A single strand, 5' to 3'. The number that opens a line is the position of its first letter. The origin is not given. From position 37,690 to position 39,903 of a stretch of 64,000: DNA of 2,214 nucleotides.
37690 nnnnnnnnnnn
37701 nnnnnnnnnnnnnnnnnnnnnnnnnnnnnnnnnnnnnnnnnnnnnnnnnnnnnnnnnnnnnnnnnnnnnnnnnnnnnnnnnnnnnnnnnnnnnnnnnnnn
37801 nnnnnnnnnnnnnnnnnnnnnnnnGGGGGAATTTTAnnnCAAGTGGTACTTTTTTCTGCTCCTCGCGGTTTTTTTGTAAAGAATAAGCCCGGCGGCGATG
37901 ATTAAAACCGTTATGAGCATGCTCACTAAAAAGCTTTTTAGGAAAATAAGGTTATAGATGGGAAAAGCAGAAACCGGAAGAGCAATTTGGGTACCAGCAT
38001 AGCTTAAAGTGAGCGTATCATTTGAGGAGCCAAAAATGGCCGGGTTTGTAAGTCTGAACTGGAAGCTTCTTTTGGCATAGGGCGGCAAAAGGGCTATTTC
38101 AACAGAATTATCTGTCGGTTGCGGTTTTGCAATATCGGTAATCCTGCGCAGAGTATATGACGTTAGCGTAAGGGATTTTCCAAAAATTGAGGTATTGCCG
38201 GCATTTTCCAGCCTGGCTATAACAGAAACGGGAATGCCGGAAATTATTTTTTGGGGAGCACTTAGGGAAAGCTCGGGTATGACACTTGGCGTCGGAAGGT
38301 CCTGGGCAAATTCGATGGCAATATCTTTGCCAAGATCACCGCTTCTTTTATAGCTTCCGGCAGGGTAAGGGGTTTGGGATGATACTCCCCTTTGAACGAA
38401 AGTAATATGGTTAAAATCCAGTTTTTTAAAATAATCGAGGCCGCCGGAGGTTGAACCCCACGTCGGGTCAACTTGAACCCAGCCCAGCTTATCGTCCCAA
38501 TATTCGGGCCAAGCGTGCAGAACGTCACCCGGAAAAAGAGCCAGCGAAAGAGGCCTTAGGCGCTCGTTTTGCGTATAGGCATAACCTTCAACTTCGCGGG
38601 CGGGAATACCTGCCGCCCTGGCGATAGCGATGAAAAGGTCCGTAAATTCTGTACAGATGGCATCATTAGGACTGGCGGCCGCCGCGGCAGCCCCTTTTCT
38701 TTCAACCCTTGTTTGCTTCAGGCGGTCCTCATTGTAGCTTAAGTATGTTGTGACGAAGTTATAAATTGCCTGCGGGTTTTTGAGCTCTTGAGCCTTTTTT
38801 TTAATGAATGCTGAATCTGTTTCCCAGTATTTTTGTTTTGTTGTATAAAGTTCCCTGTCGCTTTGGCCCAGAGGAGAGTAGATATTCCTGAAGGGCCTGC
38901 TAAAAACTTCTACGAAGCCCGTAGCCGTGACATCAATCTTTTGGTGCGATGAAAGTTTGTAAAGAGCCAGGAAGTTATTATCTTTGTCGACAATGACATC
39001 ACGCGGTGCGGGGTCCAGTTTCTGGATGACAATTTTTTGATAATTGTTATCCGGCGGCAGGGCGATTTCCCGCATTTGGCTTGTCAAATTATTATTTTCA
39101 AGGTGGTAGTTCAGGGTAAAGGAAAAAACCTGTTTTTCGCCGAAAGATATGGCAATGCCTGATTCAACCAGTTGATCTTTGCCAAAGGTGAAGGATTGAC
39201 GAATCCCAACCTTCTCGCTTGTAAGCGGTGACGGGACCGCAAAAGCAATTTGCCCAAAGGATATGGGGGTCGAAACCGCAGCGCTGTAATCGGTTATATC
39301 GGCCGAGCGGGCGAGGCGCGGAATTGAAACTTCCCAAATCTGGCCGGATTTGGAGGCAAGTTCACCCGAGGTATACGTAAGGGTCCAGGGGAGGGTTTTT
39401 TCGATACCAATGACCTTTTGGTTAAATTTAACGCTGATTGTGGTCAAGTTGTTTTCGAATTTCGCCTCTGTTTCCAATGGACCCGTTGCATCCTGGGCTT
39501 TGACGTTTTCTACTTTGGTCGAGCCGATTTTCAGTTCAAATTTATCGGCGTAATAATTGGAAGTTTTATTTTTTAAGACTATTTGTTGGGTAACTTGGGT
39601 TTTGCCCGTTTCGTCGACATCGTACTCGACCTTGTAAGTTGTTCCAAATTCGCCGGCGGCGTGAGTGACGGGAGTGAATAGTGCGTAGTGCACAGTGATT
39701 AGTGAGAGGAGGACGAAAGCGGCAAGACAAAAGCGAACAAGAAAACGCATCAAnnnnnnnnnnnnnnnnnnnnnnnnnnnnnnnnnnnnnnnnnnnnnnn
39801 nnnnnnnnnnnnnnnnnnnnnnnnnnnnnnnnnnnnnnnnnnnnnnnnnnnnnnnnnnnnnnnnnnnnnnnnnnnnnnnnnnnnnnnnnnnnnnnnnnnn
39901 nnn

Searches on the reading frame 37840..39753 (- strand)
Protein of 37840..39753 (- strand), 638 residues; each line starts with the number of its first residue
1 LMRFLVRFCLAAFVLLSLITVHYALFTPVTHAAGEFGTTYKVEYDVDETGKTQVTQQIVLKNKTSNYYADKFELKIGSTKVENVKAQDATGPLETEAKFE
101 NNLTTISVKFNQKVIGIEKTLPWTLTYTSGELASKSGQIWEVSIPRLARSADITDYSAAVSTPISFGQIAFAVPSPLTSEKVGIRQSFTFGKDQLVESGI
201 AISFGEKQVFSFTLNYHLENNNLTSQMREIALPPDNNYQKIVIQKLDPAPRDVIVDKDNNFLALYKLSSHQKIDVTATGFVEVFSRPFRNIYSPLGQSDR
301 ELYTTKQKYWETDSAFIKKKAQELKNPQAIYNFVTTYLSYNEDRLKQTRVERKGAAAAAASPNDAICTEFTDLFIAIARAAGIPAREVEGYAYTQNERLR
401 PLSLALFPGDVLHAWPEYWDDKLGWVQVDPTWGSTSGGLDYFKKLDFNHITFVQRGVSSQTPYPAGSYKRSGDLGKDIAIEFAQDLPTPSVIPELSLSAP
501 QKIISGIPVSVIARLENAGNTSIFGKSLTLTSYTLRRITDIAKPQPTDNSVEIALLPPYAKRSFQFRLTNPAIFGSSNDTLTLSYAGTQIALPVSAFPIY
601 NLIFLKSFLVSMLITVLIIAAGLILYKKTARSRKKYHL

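Call 42: search_protein_families(library=pfam, proteins=[window:37840-39753:-], max_evalue=0.001)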
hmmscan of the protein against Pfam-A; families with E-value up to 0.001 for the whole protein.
window:37840-39753:- (638 aa): 1 family
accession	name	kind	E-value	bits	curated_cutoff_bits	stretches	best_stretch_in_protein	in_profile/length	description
PF01841.26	Transglut_core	-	3.6e-20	72.7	23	1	317-430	8-108/108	Transglutaminase-like superfamily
